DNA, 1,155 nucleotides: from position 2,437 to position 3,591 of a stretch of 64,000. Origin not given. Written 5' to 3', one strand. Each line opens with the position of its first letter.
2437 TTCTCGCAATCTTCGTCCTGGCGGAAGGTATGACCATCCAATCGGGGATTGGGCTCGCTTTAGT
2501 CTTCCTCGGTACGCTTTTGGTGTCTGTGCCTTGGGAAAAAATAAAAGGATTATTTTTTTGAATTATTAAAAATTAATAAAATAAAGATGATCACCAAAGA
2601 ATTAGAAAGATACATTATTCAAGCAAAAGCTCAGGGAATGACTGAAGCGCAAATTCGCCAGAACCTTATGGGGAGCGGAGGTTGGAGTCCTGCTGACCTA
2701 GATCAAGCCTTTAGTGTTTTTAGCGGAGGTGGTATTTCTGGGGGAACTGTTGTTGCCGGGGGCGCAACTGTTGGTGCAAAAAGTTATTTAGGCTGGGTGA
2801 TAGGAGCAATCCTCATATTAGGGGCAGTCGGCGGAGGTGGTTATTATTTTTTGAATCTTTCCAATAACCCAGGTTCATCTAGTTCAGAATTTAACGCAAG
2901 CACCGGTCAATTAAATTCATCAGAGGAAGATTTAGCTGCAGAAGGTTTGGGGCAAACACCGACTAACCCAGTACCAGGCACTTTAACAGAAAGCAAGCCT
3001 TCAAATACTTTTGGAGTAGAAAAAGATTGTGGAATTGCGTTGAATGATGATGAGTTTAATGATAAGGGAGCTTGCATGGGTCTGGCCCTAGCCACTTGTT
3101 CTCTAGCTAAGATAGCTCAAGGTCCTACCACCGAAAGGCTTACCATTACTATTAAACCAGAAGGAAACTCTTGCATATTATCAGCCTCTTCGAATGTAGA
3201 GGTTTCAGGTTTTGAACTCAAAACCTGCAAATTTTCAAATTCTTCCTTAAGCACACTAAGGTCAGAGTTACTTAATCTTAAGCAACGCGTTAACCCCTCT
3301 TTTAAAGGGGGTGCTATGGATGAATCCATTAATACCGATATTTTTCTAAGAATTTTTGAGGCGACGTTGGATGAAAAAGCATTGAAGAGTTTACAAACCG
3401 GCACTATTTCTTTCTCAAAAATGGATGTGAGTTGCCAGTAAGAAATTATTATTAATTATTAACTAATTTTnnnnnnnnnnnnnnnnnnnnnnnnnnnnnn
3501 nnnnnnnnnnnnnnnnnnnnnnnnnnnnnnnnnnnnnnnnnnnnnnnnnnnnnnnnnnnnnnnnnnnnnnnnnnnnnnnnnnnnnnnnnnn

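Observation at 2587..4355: Tandemly duplicated signal-anchored surface proteins sharing a conserved ~40-aa N-terminal cytoplasmic module and a six-Cys ectodomain ending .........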

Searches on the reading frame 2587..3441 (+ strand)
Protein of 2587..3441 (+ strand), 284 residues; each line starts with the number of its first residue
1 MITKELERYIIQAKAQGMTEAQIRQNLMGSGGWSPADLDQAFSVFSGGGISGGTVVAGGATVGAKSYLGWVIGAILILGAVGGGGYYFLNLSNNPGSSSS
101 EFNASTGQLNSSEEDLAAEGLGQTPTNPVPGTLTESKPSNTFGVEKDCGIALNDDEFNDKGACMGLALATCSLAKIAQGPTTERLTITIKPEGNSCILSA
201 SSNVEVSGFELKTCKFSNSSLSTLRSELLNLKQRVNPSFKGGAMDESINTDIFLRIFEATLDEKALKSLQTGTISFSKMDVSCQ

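Call 7: search_protein_families(library=pfam, proteins=[window:2587-3441:+], max_evalue=10)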
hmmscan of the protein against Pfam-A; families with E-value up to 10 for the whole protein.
window:2587-3441:+ (284 aa): 2 families
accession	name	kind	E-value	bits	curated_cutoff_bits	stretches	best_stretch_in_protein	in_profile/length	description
PF07500.19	TFIIS_M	-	0.11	13.4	29.2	1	196-267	29-100/114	Transcription factor S-II (TFIIS), central domain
PF09013.15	YopH_N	-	0.16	12.6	25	1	192-232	71-111/123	YopH, N-terminal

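Call 8: search_protein_families(library=ncbifam, proteins=[window:2587-3441:+], max_evalue=10)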
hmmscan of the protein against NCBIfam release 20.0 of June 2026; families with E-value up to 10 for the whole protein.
window:2587-3441:+ (284 aa): 0 families

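Call 9: find_homologous_proteins(query=window:2587-3441:+, max_evalue=0.01)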
Query window:2587-3441:+ (284 aa): 1 proteins with E <= 0.01 among 5137 candidates.
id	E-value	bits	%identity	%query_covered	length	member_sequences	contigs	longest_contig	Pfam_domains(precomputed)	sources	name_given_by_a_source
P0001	4.6e-180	615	100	100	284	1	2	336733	-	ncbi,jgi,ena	ncbi:MAG: hypothetical protein WCT29_00130 [Candidatus Paceibacterota bacterium]|jgi:hypothetical pr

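Call 14: find_encoding_contigs(protein=P0001, flank=10000, max_places=4)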
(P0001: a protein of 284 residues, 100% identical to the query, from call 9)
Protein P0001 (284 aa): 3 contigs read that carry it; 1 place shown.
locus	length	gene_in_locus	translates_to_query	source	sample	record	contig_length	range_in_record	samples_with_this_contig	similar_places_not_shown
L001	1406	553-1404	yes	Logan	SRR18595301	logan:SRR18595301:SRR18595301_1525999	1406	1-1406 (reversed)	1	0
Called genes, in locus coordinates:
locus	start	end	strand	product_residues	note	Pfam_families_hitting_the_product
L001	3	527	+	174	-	?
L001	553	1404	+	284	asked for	?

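Call 19: search_protein_representatives(alignment_id=A2)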
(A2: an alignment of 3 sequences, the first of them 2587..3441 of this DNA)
Query: 3 sequences, 284 profile positions. Proteins with E-value up to 0.001 (for the whole library): 930; up to 1e-10: 59; up to 1e-30: 2. The best 150 are listed.
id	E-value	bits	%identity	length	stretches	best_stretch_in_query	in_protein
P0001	3.1e-160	548.4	-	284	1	1-284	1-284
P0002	2.4e-75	269.8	-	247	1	54-284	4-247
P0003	2.4e-29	118.9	-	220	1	1-193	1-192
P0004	1.9e-28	115.9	-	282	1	1-193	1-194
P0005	3.2e-24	102.1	-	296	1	1-146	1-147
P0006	2.5e-21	92.6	-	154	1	1-132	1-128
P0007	9.0e-19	84.2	-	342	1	1-125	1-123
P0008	9.1e-19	84.2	-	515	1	1-90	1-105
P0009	1.6e-17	80.1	-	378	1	1-97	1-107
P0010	1.7e-17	80.0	-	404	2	1-61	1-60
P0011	2.0e-17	79.8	-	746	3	1-41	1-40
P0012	2.7e-17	79.4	-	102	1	1-91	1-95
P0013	1.3e-16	77.1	-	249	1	1-118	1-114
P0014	5.3e-16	75.1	-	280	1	1-129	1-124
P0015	5.0e-15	71.9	-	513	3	1-46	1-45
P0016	1.1e-14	70.8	-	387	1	1-80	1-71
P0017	2.4e-14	69.7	-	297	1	3-134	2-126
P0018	7.3e-14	68.1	-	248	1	3-120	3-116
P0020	9.6e-14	67.7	-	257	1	1-136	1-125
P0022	1.2e-13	67.4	-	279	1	4-228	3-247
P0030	7.2e-13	64.8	-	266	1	1-233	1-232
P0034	1.7e-12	63.6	-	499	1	1-111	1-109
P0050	2.2e-11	60.0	-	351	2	53-206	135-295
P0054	5.6e-11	58.6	-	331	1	1-245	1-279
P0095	2.4e-09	53.3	-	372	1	1-239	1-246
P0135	2.7e-08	49.8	-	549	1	1-95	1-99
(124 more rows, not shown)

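Call 23: search_protein_families(library=pfam, alignment_id=A3, max_evalue=0.001)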
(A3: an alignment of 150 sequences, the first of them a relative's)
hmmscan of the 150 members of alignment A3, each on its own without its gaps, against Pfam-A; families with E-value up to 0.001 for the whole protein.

A. member 1, P0001 (284 aa): 0 families

B. families by the number of members that match (of 150 scanned): 33 families (the first 25 are shown)
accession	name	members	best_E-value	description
PF13385.13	Laminin_G_3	4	1.3e-31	Concanavalin A-like lectin/glucanases superfamily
PF18933.6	PsbP_2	3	2.2e-07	PsbP-like protein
PF17963.7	Big_9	1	8.7e-141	Bacterial Ig domain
PF17803.7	Cadherin_4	1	6.7e-140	Bacterial cadherin-like domain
PF17892.7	Cadherin_5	1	1.5e-80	Cadherin-like domain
PF03781.23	FGE-sulfatase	1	2.3e-50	Sulfatase-modifying factor enzyme 1-like domain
PF16184.11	Cadherin_3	1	4.2e-27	Cadherin-like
PF06271.18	RDD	1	9.8e-23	RDD family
PF09148.16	DUF1934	1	6.9e-18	Domain of unknown function (DUF1934)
PF13620.12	CarboxypepD_reg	1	5.6e-14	Carboxypeptidase regulatory-like domain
PF13715.12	CarbopepD_reg_2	1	9.1e-12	CarboxypepD_reg-like domain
PF00959.24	Phage_lysozyme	1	4.5e-10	Phage lysozyme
PF13396.11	PLDc_N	1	6.3e-09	Phospholipase_D-nuclease N-terminal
PF22647.2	EF_0837-like_N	1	1.5e-08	Deacetylase EF_0837-like composite domain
PF01833.30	TIG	1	3.7e-08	IPT/TIG domain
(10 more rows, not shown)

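Call 40: list_cluster_members(proteins=[P0005, P0007, P0011, P0015, P0022, P0030, P0034, P0050, P0054, P0095])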
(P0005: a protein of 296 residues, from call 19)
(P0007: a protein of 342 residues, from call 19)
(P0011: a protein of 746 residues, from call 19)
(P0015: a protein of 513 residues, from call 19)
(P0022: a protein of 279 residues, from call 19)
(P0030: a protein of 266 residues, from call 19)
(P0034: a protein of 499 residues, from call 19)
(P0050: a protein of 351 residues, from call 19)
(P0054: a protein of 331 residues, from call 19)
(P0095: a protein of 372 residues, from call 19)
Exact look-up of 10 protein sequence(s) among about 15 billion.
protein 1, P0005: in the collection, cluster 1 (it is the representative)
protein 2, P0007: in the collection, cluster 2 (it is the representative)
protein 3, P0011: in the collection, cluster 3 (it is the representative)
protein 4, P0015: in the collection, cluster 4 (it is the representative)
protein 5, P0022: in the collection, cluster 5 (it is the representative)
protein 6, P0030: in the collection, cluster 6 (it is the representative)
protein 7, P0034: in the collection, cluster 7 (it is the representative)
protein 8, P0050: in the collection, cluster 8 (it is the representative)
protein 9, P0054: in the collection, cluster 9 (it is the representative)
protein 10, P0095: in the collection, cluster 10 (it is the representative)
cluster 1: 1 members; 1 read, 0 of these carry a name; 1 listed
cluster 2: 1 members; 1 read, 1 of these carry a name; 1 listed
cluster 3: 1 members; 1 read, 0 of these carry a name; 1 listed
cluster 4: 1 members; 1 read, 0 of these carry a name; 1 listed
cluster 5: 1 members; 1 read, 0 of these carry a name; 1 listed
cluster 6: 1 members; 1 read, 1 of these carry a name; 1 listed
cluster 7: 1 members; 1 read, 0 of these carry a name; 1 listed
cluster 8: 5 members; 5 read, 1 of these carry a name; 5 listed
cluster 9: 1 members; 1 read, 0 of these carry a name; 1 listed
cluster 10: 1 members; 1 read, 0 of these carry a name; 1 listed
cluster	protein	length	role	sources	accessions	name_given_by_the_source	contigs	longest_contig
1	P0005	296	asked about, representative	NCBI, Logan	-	-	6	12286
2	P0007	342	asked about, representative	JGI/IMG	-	hypothetical protein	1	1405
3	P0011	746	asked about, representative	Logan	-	-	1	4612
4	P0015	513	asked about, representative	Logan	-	-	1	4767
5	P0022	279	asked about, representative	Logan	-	-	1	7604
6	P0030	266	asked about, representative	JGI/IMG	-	hypothetical protein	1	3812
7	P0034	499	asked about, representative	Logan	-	-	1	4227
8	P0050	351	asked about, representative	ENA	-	-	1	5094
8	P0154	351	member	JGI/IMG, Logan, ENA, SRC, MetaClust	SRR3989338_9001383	\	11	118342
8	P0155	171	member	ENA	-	-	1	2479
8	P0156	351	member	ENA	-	-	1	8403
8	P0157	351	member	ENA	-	-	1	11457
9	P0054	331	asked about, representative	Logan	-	-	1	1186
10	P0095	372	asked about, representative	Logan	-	-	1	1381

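Call 56: find_encoding_contigs(protein=P0002, flank=4000, max_places=4)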
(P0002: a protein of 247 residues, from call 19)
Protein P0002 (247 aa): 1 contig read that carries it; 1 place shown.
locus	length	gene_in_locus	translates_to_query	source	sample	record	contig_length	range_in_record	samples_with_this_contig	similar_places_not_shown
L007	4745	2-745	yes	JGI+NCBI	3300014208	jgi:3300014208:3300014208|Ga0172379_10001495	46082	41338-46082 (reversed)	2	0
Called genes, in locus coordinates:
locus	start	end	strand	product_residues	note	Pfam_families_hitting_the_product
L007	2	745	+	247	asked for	?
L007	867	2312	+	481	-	PF03951:Gln-synt_N, PF00120:Gln-synt_C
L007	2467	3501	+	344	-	PF13091:PLDc_2, PF00614:PLDc (weak), PF13091:PLDc_2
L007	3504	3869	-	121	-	-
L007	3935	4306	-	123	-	-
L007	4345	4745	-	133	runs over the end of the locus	PF01741:MscL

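Call 79: find_homologous_proteins(query=A3, max_evalue=0.001)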
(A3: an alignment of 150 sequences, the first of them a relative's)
Query A3 (150 sequences) (284 aa, profile of the alignment): 2 proteins with E <= 0.001 among 8000 candidates.
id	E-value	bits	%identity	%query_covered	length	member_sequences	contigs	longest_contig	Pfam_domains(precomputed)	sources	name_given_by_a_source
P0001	7.4e-26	110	100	100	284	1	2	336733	-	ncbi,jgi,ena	ncbi:MAG: hypothetical protein WCT29_00130 [Candidatus Paceibacterota bacterium]|jgi:hypothetical pr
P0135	1.7e-19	89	43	15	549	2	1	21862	-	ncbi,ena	-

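Call 80: list_cluster_members(proteins=[P0135, P0009, P0010, P0012, P0013, P0014, P0016, P0017, P0018, P0020])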
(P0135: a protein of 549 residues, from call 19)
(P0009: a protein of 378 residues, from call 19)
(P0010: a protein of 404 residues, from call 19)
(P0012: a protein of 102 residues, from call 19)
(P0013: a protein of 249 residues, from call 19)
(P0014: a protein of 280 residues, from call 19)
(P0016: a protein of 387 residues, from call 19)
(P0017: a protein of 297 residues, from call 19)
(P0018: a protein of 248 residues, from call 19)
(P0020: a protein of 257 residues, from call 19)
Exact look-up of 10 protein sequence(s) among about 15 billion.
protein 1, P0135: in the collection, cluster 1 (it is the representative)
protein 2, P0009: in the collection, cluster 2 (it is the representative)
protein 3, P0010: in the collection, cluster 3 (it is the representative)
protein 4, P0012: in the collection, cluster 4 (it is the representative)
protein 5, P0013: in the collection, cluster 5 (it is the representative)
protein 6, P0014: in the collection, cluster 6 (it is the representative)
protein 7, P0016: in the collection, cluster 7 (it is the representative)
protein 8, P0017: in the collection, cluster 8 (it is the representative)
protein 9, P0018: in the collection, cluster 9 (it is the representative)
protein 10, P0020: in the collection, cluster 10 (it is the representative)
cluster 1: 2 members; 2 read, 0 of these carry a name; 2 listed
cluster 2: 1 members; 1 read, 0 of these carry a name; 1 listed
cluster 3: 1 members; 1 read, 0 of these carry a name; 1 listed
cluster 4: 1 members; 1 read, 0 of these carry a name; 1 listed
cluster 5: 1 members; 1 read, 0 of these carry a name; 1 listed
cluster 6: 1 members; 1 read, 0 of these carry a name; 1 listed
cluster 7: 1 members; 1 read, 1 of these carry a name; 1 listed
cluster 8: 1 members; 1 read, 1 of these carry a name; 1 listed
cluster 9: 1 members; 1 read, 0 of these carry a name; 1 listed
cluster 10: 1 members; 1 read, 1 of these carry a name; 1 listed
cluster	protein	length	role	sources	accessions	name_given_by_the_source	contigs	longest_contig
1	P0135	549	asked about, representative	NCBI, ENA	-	-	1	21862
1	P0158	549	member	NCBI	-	-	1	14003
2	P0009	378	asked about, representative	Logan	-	-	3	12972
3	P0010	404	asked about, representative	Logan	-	-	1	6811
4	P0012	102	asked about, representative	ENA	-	-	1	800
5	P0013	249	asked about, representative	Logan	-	-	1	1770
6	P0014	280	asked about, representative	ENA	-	-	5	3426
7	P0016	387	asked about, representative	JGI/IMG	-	hypothetical protein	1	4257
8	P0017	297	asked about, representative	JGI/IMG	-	hypothetical protein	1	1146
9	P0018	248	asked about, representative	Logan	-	-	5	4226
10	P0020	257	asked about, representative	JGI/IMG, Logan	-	hypothetical protein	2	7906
